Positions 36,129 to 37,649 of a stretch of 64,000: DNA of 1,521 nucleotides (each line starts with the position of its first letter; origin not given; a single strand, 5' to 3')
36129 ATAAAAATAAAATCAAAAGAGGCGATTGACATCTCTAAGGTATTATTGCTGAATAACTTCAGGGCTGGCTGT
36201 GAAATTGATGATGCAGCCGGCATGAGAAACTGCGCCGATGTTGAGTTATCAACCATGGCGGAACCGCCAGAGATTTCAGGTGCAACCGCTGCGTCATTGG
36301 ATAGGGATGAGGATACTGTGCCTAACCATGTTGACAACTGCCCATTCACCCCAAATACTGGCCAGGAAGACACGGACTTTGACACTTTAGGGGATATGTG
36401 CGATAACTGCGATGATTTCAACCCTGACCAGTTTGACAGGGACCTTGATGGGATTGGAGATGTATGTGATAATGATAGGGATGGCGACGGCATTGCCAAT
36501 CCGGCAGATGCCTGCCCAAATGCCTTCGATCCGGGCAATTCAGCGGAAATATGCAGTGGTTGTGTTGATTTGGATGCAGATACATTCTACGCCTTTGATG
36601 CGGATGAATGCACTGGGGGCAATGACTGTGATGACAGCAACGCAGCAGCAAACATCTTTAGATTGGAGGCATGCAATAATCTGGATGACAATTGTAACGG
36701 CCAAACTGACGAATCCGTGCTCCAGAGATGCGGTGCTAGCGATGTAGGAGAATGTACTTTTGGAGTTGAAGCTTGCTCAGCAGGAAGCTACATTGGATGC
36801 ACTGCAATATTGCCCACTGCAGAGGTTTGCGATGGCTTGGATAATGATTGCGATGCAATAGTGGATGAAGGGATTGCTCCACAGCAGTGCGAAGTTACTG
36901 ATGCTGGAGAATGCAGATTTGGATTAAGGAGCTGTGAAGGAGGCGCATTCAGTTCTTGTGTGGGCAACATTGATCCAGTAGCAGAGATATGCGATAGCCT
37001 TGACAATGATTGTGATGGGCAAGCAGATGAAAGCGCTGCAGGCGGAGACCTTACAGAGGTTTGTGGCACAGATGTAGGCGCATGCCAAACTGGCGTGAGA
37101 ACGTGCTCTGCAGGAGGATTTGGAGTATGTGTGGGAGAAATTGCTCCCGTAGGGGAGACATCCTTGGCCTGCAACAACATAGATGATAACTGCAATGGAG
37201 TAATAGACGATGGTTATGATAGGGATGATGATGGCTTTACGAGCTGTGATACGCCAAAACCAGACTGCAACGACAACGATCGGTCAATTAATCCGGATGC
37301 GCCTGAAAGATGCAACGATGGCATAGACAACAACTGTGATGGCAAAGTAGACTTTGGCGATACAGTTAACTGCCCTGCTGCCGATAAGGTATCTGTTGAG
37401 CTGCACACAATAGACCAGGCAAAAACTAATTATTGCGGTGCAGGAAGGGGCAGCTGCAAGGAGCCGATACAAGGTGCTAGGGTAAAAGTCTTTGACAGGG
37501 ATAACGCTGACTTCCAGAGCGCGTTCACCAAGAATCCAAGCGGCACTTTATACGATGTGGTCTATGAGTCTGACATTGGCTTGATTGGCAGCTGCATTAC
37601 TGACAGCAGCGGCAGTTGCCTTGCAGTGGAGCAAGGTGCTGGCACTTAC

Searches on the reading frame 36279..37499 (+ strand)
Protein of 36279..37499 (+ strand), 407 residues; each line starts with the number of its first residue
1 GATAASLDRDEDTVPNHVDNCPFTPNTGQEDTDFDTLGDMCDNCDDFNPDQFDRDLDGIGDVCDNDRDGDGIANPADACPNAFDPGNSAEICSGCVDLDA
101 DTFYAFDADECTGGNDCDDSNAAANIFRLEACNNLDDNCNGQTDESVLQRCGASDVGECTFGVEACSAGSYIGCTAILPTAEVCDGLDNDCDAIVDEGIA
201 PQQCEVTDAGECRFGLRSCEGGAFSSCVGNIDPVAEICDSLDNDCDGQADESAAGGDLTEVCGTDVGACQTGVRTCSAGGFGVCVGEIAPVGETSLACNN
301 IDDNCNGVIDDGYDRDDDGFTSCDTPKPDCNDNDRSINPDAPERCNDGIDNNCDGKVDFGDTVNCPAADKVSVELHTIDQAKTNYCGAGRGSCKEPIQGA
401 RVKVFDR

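Call 76: search_protein_families(library=pfam, proteins=[window:36279-37499:+], max_evalue=0.01)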
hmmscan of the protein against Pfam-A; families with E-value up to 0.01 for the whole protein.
window:36279-37499:+ (407 aa): 2 families
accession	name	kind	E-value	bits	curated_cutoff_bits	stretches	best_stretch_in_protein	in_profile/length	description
PF11617.13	Cu-binding_MopE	-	2.9e-23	82.2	27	5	329-358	1-29/30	Putative metal-binding motif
PF02412.23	TSP_3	-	1.4e-13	50.7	25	2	53-81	2-30/36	Thrombospondin type 3 repeat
